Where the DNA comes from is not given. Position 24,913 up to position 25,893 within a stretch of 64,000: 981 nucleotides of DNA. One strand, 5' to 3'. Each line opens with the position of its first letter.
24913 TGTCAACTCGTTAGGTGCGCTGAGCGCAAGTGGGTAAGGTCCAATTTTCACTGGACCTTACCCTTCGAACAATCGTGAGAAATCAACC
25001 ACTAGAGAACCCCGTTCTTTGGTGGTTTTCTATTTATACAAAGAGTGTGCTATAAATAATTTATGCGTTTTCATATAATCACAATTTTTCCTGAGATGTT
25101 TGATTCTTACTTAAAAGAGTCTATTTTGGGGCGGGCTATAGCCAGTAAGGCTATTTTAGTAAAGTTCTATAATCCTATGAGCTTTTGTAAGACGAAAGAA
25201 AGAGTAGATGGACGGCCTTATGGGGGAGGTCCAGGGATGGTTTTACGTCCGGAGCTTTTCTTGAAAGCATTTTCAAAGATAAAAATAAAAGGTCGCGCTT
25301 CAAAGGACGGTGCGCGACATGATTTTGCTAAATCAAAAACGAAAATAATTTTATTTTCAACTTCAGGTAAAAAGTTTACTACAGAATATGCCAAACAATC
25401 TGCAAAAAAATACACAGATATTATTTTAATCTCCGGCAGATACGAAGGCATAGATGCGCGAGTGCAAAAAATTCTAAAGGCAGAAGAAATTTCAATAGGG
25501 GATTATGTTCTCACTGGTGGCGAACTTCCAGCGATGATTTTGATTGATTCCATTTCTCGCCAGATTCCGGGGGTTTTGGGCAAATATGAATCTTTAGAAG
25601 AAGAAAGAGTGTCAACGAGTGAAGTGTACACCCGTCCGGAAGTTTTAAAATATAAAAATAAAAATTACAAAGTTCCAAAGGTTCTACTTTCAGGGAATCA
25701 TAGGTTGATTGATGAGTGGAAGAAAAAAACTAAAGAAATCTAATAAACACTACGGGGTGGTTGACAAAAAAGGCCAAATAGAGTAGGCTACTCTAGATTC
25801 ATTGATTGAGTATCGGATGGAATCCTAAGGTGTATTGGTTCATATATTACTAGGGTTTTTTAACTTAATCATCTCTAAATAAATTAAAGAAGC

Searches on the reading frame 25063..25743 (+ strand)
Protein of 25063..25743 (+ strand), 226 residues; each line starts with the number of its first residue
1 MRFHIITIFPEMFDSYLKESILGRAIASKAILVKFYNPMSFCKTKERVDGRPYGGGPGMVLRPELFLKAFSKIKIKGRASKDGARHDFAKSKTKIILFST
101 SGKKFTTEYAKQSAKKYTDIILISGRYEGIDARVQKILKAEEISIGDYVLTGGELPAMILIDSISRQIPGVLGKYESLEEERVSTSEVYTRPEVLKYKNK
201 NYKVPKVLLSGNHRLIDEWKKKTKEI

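Call 72: search_protein_families(library=pfam, proteins=[window:25063-25743:+], max_evalue=0.00001)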
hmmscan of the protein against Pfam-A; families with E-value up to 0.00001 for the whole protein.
window:25063-25743:+ (226 aa): 1 family
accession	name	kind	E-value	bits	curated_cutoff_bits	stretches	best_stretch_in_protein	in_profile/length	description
PF01746.26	tRNA_m1G_MT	-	2e-36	126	27.3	1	23-223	2-185/195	tRNA (Guanine-1)-methyltransferase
